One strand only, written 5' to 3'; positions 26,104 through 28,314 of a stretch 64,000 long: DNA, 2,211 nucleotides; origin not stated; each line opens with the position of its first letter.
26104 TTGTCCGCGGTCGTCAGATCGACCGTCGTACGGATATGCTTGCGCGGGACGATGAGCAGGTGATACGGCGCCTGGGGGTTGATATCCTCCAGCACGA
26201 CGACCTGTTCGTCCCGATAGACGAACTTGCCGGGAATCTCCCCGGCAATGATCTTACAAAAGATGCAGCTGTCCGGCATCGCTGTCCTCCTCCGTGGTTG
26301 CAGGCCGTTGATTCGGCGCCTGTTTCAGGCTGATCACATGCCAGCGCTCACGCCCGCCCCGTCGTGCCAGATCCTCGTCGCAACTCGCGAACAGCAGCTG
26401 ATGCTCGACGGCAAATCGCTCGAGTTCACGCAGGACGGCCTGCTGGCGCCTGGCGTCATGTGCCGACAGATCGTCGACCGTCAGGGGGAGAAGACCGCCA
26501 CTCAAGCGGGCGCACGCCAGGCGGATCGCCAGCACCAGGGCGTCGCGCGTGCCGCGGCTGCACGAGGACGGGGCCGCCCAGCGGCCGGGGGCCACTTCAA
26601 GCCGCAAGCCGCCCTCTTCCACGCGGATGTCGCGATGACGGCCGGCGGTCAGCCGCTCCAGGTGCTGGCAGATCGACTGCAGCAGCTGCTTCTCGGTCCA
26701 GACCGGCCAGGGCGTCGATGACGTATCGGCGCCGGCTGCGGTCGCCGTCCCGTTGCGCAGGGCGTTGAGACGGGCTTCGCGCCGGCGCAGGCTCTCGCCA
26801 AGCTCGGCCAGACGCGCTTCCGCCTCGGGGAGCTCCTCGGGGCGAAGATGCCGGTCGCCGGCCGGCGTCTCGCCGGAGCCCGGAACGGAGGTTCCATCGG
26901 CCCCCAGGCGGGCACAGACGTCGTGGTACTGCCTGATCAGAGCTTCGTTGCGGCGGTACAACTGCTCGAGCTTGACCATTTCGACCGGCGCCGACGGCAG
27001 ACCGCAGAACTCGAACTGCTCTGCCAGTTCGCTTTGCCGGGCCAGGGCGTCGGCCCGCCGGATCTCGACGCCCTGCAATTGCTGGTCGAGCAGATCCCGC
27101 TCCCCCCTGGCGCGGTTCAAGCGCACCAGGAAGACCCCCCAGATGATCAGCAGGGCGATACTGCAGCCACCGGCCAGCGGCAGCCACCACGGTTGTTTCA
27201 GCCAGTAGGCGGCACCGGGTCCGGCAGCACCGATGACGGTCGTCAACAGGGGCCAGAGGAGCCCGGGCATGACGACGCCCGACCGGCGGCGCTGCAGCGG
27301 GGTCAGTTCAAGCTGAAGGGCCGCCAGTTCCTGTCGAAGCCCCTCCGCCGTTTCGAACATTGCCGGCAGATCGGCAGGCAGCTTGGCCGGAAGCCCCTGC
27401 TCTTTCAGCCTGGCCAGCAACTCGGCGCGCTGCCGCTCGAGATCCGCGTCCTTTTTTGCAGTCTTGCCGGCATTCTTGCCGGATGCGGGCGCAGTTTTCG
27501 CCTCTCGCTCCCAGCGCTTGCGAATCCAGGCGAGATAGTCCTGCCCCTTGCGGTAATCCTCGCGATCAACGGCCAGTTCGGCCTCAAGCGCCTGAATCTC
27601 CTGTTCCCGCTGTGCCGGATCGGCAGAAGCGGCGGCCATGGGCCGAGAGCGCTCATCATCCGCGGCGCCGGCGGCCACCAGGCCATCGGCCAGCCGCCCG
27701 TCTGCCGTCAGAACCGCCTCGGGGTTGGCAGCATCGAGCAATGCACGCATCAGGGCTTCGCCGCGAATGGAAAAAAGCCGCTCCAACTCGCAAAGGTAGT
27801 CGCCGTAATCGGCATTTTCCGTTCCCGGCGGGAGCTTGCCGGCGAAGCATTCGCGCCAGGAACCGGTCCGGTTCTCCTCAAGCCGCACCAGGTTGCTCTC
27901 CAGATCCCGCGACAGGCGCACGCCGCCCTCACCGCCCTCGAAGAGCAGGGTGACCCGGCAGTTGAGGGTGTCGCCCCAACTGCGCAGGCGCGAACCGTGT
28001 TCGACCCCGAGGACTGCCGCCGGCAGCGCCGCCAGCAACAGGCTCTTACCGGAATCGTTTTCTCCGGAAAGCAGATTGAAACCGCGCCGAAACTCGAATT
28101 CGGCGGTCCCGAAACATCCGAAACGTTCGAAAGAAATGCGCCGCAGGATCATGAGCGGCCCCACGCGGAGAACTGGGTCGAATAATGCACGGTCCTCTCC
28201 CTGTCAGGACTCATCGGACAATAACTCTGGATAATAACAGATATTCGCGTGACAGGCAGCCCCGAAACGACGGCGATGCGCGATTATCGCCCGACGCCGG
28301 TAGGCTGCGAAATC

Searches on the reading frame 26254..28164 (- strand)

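Call 73: search_protein_families(library=pfam, proteins=[window:26254-28164:-], max_evalue=0.001)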
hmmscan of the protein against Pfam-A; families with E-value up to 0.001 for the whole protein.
window:26254-28164:- (636 aa): 4 families
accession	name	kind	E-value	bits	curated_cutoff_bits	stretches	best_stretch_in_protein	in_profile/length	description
PF13476.12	AAA_23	-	3.7e-08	34.7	27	1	9-85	1-78/201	AAA domain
PF02463.25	SMC_N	-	3.7e-07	30.2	40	1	7-62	2-58/220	RecF/RecN/SMC N terminal domain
PF13514.12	AAA_27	-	8.3e-07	29.2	22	1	5-96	1-96/206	AAA domain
PF13175.12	AAA_15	-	0.00023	21.4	32.1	1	5-47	1-43/374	AAA ATPase domain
